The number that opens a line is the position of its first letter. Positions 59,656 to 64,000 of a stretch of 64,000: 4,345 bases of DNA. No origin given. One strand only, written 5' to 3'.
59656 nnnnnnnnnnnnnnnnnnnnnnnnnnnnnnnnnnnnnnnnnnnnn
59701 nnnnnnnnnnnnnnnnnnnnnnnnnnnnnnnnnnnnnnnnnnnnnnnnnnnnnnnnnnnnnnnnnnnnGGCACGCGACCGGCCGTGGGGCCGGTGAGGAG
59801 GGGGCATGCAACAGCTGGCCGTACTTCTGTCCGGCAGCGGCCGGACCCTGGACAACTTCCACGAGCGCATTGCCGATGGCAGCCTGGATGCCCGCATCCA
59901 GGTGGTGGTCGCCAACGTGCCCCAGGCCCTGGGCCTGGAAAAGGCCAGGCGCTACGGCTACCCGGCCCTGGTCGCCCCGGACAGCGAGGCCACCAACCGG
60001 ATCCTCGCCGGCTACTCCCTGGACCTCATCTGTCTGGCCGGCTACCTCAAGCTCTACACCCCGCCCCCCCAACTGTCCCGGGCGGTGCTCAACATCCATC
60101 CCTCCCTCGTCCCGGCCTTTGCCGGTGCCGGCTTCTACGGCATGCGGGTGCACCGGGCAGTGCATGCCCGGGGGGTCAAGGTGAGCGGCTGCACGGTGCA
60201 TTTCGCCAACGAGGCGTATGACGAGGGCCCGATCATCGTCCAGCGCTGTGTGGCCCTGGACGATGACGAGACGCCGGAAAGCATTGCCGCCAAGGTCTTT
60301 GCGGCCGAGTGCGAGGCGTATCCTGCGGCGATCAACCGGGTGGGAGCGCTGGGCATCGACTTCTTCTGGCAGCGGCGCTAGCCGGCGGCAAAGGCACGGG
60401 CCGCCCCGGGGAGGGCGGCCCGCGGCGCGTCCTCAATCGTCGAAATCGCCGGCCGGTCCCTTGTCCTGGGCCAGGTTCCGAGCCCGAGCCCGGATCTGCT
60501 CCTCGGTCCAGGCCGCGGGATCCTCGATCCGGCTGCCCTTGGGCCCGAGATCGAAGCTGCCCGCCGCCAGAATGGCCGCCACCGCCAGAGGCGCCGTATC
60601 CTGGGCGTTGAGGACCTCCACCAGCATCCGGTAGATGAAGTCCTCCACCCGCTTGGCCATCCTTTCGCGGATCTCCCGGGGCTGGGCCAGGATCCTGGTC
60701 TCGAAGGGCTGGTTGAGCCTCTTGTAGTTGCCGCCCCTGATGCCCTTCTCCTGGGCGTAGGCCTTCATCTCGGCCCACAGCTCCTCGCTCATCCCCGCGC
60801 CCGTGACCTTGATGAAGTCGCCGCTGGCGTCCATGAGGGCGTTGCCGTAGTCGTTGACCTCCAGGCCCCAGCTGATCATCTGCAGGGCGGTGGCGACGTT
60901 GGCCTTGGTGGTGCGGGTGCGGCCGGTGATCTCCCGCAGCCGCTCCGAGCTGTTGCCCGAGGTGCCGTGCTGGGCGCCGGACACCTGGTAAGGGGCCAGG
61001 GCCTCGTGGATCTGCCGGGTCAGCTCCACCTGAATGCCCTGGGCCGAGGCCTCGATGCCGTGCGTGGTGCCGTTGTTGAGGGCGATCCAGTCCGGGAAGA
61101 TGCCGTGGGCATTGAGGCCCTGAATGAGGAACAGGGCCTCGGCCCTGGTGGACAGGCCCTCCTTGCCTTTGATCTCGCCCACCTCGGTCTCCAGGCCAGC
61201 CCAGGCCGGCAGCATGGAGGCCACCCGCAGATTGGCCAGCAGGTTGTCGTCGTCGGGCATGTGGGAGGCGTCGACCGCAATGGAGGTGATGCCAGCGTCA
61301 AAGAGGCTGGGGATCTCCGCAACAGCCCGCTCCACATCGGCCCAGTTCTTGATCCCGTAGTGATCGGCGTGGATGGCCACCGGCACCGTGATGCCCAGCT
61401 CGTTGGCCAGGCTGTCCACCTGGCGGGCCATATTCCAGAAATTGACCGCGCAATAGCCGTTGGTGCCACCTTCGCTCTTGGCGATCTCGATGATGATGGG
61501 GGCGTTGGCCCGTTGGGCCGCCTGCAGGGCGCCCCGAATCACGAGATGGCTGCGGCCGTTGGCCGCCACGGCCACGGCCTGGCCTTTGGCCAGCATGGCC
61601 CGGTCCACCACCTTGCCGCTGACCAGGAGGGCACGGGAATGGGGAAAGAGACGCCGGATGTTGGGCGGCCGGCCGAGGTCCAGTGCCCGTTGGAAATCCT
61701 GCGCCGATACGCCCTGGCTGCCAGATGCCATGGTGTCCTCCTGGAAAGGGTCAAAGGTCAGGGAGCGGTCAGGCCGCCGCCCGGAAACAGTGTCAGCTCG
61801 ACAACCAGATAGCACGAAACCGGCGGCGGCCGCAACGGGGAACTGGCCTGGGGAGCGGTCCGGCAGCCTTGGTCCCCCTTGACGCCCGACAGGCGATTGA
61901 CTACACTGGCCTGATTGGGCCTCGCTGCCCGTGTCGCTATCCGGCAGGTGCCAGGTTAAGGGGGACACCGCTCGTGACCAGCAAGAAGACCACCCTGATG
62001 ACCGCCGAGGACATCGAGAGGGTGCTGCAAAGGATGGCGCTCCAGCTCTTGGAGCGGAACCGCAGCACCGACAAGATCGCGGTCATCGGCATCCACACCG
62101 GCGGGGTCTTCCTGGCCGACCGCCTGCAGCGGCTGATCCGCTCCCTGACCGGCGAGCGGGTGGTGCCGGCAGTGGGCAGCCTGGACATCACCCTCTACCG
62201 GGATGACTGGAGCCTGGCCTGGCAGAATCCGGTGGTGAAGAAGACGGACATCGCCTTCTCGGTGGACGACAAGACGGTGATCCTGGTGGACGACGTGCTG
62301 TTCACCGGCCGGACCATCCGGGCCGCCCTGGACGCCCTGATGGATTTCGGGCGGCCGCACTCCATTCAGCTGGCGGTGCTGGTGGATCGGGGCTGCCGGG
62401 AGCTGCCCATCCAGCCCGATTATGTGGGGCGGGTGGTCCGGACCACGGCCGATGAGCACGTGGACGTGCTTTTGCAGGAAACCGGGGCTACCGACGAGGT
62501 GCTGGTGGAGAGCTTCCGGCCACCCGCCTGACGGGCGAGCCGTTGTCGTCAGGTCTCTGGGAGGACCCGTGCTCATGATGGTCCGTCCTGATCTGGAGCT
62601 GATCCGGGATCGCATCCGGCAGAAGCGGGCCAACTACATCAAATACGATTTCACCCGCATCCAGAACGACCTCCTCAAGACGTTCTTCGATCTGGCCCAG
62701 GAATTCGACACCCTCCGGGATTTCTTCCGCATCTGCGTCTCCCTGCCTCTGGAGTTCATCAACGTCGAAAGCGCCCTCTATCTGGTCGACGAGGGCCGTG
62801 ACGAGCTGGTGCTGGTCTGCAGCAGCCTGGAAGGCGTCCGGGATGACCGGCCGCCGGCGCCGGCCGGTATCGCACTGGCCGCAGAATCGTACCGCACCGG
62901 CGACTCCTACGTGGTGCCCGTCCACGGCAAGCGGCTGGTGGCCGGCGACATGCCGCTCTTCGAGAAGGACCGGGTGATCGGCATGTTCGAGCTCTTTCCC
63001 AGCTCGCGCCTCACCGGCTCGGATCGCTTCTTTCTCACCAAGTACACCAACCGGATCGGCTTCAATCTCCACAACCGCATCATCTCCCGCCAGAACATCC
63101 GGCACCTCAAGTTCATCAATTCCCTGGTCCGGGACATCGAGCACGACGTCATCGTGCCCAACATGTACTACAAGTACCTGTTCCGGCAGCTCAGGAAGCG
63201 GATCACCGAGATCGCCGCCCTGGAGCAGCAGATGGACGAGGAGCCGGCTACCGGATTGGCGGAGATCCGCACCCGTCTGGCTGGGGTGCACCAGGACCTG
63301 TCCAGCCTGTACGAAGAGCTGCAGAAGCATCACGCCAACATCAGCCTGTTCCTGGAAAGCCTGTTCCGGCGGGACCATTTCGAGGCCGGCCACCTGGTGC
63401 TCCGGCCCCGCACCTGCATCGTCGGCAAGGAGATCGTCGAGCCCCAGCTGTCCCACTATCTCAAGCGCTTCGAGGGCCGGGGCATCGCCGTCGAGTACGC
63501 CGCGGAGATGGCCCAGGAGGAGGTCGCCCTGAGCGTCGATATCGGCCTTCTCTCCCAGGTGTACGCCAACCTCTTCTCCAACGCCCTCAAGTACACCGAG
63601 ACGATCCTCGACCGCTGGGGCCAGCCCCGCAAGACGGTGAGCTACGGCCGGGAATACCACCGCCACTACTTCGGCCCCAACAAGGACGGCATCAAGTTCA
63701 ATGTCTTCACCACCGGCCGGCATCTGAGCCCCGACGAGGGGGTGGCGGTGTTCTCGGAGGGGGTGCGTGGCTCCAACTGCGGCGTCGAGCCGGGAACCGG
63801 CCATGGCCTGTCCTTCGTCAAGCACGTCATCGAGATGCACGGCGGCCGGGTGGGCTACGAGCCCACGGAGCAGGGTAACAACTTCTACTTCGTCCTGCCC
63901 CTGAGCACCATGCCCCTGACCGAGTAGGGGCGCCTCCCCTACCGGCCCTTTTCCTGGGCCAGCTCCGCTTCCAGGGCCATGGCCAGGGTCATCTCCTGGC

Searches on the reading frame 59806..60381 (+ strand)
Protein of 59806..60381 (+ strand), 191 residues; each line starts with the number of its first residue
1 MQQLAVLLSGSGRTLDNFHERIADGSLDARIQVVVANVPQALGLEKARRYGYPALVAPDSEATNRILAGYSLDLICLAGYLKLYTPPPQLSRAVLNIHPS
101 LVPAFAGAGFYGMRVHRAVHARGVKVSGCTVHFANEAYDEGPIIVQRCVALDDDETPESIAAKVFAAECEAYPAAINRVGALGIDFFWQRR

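Call 89: search_protein_families(library=pfam, proteins=[window:59806-60381:+], max_evalue=0.001)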
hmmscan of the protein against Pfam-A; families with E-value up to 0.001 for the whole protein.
window:59806-60381:+ (191 aa): 1 family
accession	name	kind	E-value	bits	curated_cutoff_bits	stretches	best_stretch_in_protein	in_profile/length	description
PF00551.24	Formyl_trans_N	-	4.6e-32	111.7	26.1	1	3-176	2-181/181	Formyl transferase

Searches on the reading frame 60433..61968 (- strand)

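Call 89: search_protein_families(library=pfam, proteins=[window:60433-61968:-], max_evalue=0.001)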
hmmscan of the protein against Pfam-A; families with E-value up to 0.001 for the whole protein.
window:60433-61968:- (511 aa): 2 families
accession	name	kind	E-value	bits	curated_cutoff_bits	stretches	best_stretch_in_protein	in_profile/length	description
PF01116.26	F_bP_aldolase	-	1.4e-26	94.1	25.5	1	129-374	13-244/277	Fructose-bisphosphate aldolase class-II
PF08013.17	GatZ_KbaZ-like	-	0.00063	19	26.7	1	132-246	14-138/420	D-tagatose-1,6-bisphosphate aldolase subunit GatZ/KbaZ-like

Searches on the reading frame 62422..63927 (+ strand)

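Call 89: search_protein_families(library=pfam, proteins=[window:62422-63927:+], max_evalue=0.001)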
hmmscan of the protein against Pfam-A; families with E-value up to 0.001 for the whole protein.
window:62422-63927:+ (501 aa): 1 family
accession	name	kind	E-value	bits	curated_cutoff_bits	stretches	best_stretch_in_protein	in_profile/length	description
PF02518.31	HATPase_c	-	1.3e-10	42.1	26.4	1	375-495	4-110/111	Histidine kinase-, DNA gyrase B-, and HSP90-like ATPase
